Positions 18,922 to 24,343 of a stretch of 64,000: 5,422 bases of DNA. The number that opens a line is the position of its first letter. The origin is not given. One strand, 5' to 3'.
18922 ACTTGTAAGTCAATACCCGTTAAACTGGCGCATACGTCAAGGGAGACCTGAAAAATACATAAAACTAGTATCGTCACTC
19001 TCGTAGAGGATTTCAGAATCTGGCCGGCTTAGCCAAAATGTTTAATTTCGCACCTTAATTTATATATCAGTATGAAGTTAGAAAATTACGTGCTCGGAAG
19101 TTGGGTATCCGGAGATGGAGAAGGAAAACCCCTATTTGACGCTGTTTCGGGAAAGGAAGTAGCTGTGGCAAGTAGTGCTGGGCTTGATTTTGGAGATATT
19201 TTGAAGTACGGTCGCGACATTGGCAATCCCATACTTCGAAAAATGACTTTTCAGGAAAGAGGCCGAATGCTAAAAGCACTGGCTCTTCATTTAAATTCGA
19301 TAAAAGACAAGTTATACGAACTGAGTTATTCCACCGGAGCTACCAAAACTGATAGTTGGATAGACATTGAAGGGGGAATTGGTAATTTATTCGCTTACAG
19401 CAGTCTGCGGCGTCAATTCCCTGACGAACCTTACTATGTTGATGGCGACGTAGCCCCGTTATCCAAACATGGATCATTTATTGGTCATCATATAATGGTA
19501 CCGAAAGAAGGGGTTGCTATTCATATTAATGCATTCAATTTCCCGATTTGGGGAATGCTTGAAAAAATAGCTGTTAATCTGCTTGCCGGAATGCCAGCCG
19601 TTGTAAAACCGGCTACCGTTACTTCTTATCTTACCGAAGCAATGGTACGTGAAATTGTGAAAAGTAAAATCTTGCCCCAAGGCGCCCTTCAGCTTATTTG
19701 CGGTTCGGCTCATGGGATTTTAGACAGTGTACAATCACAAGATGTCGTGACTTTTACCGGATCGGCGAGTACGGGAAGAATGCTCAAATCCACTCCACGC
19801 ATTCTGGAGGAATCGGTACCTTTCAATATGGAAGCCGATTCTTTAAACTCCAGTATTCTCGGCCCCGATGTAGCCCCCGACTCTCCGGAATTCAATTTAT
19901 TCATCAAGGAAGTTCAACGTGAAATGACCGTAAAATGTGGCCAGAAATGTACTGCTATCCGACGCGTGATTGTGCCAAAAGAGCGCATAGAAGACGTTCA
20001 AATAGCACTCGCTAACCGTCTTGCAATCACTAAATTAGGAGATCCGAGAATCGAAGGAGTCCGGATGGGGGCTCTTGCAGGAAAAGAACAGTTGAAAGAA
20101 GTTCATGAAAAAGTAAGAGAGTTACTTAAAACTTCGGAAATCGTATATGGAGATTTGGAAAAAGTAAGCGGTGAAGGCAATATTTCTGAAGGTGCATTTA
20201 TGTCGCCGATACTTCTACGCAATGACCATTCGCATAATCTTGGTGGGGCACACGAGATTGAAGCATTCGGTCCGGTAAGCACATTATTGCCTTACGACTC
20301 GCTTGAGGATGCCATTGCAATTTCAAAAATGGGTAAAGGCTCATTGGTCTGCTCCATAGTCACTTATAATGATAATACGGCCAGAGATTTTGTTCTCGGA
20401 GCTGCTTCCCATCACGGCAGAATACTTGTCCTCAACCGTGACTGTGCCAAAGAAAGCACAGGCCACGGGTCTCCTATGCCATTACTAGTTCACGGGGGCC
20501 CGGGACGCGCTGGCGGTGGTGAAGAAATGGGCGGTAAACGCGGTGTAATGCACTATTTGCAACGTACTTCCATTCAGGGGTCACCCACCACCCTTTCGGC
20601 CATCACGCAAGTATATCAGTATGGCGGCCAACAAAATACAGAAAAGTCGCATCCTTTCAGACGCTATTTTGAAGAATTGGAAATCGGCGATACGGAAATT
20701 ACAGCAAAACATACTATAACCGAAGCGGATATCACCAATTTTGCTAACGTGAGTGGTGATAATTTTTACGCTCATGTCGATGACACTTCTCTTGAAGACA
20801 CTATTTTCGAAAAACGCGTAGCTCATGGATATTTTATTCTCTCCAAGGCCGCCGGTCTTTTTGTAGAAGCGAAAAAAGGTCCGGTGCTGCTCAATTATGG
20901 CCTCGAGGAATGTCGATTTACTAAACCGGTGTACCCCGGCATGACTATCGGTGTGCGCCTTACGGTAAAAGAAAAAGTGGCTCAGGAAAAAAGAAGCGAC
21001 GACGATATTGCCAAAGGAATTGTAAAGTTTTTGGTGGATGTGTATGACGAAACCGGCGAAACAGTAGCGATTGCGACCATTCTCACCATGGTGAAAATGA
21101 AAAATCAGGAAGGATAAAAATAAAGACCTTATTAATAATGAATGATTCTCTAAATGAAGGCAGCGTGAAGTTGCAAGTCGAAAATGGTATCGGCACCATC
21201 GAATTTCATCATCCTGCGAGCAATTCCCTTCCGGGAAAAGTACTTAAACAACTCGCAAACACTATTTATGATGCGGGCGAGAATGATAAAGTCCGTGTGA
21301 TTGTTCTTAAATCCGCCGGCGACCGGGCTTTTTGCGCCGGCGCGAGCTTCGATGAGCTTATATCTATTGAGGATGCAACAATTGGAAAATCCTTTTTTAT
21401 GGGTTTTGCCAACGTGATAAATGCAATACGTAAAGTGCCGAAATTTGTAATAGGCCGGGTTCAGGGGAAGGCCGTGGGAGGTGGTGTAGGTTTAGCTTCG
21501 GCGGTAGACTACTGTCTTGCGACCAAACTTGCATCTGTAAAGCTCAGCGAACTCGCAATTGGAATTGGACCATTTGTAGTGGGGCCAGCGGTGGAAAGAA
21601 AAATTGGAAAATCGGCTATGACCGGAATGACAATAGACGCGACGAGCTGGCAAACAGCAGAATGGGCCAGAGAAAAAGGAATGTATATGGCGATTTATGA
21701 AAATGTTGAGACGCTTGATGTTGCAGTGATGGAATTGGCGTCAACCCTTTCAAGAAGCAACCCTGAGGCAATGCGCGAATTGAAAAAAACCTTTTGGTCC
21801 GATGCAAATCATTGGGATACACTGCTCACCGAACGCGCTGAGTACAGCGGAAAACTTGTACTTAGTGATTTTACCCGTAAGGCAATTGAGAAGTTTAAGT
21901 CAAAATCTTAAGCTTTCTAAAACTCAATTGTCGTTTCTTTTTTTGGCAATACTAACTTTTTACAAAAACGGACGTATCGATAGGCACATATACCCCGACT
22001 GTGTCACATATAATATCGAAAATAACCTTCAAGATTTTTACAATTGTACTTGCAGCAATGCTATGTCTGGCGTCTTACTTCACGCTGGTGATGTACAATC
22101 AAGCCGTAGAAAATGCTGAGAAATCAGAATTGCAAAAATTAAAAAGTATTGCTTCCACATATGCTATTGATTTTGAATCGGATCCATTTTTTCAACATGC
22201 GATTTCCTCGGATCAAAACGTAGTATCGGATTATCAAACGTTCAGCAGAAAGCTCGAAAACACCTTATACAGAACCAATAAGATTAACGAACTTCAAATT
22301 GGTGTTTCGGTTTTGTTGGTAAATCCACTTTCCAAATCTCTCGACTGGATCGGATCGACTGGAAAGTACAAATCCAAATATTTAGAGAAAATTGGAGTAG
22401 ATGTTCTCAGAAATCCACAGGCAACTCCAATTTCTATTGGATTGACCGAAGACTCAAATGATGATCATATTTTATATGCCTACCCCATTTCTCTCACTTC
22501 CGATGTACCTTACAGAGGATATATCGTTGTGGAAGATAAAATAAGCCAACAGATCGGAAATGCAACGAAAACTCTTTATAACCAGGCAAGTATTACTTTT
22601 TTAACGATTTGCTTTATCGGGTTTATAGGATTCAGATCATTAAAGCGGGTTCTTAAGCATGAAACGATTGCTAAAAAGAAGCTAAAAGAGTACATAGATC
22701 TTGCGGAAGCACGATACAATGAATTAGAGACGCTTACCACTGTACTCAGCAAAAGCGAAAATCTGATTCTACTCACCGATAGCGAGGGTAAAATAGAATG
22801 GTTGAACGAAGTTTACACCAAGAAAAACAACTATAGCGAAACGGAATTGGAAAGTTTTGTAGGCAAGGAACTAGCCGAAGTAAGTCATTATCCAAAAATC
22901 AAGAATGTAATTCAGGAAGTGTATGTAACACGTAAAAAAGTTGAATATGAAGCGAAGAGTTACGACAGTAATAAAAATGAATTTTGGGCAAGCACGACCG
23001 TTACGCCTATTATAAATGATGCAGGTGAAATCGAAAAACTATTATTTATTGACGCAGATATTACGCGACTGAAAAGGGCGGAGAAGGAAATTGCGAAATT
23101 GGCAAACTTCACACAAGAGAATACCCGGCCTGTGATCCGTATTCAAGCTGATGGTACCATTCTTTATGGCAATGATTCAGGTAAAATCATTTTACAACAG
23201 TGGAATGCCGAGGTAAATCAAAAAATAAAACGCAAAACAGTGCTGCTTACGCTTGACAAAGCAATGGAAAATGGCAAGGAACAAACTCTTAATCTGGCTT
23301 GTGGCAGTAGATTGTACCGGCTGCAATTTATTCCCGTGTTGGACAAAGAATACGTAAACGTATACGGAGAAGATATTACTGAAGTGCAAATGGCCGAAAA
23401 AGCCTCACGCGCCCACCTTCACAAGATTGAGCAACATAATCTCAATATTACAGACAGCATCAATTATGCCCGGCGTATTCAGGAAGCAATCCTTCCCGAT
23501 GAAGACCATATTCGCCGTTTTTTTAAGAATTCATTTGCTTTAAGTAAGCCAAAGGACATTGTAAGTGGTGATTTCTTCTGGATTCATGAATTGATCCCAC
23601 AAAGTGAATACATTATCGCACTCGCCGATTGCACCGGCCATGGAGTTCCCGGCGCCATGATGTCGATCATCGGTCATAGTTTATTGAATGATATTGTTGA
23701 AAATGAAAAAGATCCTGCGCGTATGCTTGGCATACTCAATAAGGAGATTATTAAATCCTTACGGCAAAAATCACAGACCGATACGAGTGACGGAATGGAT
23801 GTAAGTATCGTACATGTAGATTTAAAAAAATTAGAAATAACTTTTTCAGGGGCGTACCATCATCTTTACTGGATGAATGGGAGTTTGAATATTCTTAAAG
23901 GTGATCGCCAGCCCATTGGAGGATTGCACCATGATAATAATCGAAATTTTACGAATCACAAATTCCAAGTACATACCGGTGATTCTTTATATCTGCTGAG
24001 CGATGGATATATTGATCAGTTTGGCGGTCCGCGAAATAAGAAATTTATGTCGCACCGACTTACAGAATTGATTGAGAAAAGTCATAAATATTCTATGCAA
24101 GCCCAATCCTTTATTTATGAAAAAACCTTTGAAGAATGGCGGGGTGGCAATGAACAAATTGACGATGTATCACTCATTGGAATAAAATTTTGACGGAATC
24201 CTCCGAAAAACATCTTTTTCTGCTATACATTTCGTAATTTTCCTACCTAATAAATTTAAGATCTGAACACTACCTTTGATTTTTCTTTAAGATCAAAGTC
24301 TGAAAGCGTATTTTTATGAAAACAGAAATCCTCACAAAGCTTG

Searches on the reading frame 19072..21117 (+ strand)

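Call 97: search_protein_families(library=pfam, proteins=[window:19072-21117:+], max_evalue=0.00001)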
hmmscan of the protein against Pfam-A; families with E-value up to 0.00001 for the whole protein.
window:19072-21117:+ (681 aa): 2 families
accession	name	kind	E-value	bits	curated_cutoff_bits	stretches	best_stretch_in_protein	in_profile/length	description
PF00171.27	Aldedh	-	7.2e-49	167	23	1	53-500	43-460/461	Aldehyde dehydrogenase family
PF01575.25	MaoC_dehydratas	-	5.7e-24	84.5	27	1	545-641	14-110/123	MaoC like domain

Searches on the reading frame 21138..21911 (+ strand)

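Call 97: search_protein_families(library=pfam, proteins=[window:21138-21911:+], max_evalue=0.00001)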
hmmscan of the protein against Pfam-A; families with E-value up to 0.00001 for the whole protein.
window:21138-21911:+ (257 aa): 2 families
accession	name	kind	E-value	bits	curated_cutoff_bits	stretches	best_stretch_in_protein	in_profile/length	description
PF00378.25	ECH_1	-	7.3e-34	117.7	27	1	15-229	3-213/251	Enoyl-CoA hydratase/isomerase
PF16113.10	ECH_2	-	5.8e-19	69.2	27.2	1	22-177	5-168/335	Enoyl-CoA hydratase/isomerase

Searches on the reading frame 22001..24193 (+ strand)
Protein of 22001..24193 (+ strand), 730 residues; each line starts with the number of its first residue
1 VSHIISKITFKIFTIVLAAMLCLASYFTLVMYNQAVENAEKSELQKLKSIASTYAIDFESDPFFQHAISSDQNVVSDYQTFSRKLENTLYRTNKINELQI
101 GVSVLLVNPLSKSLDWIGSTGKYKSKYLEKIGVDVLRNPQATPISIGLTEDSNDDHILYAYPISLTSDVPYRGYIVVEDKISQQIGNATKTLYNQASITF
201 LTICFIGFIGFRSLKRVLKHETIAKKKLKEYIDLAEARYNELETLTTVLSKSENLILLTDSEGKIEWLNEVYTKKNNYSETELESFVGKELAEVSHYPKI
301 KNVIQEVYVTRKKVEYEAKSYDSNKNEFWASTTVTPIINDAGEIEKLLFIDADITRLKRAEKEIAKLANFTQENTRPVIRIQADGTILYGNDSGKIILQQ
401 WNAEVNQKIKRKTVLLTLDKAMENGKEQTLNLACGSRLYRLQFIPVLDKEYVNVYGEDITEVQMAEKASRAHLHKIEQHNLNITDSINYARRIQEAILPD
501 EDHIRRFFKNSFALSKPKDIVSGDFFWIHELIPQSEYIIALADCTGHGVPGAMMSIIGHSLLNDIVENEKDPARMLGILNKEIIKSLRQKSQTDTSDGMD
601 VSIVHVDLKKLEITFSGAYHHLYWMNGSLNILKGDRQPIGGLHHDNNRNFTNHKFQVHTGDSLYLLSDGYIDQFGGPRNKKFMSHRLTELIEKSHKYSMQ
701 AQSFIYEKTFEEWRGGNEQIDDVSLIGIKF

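Call 97: search_protein_families(library=pfam, proteins=[window:22001-24193:+], max_evalue=0.00001)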
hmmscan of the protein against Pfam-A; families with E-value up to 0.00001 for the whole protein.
window:22001-24193:+ (730 aa): 3 families
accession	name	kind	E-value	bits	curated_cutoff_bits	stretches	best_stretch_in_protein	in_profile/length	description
PF07228.17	SpoIIE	-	2.6e-19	70.4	25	1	535-729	3-190/192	Stage II sporulation protein E (SpoIIE)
PF13426.13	PAS_9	-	5.9e-08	33.4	27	1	256-355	4-102/103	PAS domain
PF08448.16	PAS_4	-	6.7e-07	30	23.1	1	251-359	3-110/110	PAS fold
